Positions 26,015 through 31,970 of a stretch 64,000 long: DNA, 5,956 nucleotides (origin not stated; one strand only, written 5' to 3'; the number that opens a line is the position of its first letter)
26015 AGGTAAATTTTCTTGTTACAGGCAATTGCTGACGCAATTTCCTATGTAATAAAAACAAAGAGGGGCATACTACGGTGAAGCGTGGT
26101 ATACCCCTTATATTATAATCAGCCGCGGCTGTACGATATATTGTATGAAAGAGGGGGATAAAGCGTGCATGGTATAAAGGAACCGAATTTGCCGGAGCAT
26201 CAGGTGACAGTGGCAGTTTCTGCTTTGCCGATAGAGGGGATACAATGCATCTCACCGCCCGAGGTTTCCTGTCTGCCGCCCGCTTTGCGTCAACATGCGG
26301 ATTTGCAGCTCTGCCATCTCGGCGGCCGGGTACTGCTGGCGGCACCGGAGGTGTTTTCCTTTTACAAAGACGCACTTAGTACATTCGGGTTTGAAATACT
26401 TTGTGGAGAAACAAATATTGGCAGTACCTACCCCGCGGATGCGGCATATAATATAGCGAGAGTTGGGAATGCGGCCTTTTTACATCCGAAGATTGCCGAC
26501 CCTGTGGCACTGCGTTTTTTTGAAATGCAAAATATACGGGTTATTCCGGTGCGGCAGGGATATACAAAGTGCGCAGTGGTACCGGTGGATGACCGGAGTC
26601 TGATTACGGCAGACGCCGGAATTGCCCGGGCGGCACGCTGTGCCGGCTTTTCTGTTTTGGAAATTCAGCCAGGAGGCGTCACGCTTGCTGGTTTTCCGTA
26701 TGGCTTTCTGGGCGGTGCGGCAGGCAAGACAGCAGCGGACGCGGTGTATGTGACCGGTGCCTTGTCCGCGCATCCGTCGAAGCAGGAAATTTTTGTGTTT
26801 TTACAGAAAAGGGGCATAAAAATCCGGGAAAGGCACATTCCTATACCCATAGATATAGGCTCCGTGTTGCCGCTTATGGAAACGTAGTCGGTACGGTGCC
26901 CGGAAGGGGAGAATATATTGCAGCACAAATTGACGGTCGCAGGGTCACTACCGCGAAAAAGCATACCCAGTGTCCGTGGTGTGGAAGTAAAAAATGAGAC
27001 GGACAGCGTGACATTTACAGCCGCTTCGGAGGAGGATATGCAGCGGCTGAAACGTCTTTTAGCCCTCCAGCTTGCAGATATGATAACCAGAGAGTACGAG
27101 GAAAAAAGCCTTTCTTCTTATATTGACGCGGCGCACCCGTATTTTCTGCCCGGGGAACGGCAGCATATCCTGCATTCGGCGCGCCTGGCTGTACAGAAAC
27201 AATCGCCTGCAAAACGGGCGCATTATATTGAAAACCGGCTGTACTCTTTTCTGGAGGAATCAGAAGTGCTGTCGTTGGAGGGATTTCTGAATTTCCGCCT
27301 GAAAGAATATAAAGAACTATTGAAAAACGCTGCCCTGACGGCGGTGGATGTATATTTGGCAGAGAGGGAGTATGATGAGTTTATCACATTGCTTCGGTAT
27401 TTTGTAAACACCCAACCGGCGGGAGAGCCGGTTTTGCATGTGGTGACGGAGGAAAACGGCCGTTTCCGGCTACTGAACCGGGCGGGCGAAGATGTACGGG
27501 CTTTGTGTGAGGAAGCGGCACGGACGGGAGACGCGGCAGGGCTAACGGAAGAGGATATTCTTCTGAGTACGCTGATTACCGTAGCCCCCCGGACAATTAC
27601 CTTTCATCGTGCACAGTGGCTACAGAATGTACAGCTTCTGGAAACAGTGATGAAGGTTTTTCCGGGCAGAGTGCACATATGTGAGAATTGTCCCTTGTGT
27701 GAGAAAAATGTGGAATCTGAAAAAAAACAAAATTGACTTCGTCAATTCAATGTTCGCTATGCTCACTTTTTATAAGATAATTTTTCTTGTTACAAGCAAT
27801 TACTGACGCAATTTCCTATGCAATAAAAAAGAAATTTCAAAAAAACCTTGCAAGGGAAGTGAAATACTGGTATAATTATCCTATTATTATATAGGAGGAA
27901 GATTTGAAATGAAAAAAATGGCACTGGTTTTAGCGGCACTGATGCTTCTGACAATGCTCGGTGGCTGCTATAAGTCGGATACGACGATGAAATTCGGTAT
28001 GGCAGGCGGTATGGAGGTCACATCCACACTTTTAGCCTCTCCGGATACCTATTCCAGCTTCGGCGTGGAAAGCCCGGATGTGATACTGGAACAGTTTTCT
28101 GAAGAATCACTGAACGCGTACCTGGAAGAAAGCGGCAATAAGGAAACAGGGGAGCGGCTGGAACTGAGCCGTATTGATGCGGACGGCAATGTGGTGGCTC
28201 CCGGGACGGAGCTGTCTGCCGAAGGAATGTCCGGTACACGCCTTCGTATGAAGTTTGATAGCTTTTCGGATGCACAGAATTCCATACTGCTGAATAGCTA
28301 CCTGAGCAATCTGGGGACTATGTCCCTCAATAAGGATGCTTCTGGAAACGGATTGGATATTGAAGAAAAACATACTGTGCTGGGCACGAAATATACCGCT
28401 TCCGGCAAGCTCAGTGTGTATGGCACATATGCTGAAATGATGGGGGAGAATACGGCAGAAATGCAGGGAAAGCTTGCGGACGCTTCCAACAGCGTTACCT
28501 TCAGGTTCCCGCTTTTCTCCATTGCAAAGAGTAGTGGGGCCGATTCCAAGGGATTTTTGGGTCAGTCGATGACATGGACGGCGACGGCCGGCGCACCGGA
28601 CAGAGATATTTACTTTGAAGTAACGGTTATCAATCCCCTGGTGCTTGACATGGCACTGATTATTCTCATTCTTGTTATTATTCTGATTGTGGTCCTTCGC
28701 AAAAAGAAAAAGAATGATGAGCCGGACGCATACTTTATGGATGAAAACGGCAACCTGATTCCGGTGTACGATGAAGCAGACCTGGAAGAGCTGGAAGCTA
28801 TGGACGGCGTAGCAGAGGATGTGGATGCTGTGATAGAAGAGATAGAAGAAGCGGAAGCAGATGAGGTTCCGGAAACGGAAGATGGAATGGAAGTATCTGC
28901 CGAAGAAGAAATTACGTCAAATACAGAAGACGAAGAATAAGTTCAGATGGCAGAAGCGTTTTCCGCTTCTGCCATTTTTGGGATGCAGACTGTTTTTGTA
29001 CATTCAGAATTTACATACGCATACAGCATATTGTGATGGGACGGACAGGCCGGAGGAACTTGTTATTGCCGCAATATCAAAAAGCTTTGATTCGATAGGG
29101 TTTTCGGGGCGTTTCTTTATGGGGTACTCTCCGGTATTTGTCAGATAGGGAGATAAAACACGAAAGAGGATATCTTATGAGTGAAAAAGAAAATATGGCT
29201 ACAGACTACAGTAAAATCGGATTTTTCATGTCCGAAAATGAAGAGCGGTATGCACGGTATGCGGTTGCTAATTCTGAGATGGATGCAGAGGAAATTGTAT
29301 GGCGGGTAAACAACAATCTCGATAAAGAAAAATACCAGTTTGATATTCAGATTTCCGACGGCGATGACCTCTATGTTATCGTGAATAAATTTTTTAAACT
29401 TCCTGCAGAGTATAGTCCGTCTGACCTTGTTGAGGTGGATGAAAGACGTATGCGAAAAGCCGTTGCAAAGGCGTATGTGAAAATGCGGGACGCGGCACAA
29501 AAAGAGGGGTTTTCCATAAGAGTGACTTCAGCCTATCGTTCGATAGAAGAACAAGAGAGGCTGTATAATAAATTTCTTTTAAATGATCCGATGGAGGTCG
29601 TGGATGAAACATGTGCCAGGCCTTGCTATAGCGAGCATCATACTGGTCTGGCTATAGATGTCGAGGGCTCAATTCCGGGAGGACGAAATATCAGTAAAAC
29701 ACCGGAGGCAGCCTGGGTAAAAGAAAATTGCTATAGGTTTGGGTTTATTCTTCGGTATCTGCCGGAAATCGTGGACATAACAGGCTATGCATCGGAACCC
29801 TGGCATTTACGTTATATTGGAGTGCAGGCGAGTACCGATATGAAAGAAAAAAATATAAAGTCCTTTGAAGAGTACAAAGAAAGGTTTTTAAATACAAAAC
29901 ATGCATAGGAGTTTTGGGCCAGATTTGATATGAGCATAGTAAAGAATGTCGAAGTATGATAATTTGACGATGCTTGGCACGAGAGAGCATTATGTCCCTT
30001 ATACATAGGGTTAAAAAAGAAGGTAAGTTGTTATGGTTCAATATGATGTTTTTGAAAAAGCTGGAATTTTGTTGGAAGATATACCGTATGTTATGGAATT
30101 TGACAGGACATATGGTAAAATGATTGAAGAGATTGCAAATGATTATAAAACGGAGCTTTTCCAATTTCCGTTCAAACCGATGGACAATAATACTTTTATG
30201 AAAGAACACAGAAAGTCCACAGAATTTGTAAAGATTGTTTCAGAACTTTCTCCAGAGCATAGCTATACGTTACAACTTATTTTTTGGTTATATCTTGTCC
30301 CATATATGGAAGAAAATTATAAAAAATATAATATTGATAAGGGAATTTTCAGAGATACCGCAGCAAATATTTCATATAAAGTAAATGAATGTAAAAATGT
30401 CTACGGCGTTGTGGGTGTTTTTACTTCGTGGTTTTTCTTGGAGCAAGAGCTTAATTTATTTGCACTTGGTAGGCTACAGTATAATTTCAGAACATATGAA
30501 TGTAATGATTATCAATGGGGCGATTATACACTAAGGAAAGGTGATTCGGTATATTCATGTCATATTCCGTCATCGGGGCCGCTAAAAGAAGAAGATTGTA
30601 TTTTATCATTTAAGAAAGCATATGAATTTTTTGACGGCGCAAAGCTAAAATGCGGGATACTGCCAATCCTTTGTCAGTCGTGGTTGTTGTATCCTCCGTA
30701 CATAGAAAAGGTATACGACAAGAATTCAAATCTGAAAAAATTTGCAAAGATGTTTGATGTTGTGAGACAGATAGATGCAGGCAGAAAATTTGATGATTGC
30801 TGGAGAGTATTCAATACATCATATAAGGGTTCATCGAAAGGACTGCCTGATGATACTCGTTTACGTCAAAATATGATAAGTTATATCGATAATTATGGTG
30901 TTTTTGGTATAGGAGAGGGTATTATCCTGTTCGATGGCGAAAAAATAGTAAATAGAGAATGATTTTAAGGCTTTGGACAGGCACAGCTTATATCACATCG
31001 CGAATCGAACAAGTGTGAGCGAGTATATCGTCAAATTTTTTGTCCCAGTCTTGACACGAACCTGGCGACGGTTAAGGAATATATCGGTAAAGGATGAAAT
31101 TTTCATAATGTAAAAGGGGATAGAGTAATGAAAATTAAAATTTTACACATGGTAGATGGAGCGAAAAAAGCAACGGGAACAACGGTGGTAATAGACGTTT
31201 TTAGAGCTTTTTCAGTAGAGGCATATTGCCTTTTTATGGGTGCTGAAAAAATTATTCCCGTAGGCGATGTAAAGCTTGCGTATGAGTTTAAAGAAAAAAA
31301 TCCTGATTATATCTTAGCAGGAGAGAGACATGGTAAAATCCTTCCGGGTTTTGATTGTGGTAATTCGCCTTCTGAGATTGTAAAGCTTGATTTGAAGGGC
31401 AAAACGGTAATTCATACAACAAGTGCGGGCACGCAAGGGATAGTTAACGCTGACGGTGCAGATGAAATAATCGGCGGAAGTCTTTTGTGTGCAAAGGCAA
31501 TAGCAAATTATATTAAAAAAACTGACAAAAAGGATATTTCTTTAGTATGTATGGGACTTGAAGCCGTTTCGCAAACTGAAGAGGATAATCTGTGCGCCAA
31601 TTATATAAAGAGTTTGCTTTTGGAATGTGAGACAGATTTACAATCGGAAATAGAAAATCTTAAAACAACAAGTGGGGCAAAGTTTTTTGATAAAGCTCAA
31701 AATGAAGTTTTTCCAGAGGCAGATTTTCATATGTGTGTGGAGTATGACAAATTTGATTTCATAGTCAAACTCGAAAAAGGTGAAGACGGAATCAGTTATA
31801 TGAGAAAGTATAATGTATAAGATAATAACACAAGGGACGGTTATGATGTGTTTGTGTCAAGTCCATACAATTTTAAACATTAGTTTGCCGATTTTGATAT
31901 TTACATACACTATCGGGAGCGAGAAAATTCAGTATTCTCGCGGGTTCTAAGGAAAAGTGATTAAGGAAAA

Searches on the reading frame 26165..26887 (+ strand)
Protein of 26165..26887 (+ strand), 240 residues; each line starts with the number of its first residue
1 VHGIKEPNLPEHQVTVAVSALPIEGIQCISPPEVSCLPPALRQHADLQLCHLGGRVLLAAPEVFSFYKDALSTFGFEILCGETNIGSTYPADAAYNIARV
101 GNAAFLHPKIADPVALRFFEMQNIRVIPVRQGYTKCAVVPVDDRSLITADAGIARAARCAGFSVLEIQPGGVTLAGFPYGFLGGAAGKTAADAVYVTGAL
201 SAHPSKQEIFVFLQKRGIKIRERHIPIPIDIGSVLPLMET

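Call 22: search_protein_families(library=pfam, proteins=[window:26165-26887:+], max_evalue=0.001)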
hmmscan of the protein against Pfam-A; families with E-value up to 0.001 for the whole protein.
window:26165-26887:+ (240 aa): 1 family
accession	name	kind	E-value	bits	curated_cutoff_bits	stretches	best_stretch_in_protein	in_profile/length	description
PF21778.2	DUF6873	-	5.2e-60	203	27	1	19-235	12-228/228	Family of unknown function (DUF6873)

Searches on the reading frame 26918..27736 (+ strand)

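Call 22: search_protein_families(library=pfam, proteins=[window:26918-27736:+], max_evalue=0.001)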
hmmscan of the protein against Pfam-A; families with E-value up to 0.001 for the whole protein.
window:26918-27736:+ (272 aa): 1 family
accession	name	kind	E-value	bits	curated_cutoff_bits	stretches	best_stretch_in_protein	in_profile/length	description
PF08812.16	YtxC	-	1.6e-50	172.1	33.1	1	49-253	4-218/218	YtxC-like family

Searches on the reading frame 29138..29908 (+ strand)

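Call 22: search_protein_families(library=pfam, proteins=[window:29138-29908:+], max_evalue=0.001)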
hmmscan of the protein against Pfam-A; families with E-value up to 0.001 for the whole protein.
window:29138-29908:+ (256 aa): 1 family
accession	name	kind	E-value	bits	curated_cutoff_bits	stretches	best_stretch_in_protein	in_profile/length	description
PF02557.22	VanY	-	1.2e-35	122.6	25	1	103-228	2-131/132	D-alanyl-D-alanine carboxypeptidase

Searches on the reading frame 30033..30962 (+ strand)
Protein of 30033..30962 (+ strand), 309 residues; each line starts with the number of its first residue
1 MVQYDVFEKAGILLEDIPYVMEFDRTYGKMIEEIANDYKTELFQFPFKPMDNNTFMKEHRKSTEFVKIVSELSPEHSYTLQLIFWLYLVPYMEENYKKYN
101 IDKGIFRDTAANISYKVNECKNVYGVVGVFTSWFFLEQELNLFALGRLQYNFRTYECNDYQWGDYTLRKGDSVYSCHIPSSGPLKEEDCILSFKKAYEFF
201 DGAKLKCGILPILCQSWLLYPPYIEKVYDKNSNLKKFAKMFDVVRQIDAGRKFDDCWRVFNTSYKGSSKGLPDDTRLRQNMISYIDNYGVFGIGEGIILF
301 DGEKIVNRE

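Call 22: search_protein_families(library=pfam, proteins=[window:30033-30962:+], max_evalue=0.001)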
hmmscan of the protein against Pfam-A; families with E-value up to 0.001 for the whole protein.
window:30033-30962:+ (309 aa): 2 families
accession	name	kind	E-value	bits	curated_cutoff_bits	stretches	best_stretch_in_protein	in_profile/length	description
PF18164.7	GNAT_C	-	3.6e-28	98.7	22.8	1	142-298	1-142/142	GNAT-like C-terminal domain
PF18082.7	NAT_N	-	1.7e-08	35.9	27.8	1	71-133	61-121/129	N-acyltransferase N-terminal domain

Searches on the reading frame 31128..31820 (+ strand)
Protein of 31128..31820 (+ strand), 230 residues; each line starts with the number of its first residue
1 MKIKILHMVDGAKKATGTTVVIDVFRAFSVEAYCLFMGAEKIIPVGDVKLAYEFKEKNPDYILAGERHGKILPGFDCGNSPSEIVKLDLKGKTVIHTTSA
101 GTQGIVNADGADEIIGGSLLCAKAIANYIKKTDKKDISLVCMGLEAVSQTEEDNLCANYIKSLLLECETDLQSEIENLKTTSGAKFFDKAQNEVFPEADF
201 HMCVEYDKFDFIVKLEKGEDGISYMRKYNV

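Call 22: search_protein_families(library=pfam, proteins=[window:31128-31820:+], max_evalue=0.001)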
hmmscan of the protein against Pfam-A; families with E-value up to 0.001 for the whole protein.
window:31128-31820:+ (230 aa): 1 family
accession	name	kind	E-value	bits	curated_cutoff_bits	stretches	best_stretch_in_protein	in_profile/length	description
PF04029.19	2-ph_phosp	-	7.6e-46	156.5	26.4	1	14-217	11-225/226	2-phosphosulpholactate phosphatase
